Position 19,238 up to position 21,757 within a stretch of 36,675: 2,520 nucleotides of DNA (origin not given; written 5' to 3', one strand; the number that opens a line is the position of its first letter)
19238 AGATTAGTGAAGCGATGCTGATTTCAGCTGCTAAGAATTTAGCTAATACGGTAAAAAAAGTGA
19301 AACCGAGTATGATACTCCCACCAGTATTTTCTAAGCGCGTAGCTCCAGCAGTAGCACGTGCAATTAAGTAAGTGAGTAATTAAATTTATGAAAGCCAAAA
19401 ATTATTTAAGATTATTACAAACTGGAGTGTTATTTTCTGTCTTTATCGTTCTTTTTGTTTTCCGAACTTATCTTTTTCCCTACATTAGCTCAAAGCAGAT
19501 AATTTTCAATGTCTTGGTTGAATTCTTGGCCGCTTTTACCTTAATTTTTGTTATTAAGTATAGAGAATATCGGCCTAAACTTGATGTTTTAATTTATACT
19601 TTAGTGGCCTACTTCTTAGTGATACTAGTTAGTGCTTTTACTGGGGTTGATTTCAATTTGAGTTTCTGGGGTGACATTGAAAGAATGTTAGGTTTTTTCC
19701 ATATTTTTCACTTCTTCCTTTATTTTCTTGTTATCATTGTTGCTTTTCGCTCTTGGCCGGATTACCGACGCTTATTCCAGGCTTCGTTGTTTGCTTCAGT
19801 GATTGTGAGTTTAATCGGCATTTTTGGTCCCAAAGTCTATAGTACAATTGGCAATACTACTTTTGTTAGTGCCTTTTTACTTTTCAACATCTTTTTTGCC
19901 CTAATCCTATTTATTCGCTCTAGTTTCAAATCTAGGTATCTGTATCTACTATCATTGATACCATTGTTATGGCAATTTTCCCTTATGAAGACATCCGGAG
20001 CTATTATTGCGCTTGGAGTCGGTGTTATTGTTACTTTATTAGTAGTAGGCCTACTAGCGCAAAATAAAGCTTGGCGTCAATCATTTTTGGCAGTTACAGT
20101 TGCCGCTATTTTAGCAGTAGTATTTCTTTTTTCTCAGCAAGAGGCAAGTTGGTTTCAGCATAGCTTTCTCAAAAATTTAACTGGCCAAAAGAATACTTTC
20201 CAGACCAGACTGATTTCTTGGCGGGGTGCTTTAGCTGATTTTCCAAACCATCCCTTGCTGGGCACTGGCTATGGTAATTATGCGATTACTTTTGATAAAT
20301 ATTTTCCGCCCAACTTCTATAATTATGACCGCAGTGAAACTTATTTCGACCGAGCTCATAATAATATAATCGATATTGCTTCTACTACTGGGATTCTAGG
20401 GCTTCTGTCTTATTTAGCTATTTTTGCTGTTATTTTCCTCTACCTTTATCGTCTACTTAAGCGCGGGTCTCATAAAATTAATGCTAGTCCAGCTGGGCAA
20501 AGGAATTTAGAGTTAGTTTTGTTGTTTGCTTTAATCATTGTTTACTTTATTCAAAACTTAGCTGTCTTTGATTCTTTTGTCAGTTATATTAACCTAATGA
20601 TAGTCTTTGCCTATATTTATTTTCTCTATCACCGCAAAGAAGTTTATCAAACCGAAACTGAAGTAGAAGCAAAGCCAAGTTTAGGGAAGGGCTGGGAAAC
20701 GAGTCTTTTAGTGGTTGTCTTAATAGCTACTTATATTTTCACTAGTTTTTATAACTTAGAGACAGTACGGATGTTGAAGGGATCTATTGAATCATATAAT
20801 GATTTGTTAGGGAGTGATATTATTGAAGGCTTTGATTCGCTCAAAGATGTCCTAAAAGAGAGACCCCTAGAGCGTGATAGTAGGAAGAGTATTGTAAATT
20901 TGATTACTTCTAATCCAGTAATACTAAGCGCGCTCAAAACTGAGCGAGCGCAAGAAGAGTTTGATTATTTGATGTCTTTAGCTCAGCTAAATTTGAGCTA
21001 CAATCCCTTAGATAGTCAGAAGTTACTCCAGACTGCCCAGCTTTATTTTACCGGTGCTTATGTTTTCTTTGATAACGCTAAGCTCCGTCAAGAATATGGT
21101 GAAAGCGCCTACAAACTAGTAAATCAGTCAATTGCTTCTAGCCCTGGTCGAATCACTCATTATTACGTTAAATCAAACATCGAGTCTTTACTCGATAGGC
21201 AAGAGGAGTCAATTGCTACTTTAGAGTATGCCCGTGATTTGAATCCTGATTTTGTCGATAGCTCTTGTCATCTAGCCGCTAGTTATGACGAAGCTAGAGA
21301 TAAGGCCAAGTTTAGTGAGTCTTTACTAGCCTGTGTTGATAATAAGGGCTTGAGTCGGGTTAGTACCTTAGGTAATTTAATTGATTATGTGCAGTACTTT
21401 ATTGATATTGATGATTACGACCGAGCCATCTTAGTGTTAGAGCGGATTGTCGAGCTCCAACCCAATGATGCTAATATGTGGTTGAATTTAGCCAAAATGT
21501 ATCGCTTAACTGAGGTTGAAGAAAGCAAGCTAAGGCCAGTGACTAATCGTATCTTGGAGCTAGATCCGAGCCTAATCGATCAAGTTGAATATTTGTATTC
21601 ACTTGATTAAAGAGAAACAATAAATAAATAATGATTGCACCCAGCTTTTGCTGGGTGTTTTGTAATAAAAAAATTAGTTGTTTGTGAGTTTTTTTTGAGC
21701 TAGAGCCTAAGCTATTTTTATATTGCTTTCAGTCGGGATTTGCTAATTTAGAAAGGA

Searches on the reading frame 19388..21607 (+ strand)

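Call 61: search_protein_families(library=pfam, proteins=[window:19388-21607:+], max_evalue=0.001)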
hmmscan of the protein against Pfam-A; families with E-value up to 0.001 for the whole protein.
window:19388-21607:+ (740 aa): 3 families
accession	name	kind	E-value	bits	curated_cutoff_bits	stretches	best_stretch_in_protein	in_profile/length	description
PF04932.20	Wzy_C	-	2.2e-16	60.4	31.7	1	202-343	15-149/149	O-Antigen ligase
PF13428.12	TPR_14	-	3.3e-06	27.7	23.5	1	664-704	4-44/44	Tetratricopeptide repeat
PF13414.12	TPR_11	-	3.6e-05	23.8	26.8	0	676-705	9-38/42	TPR repeat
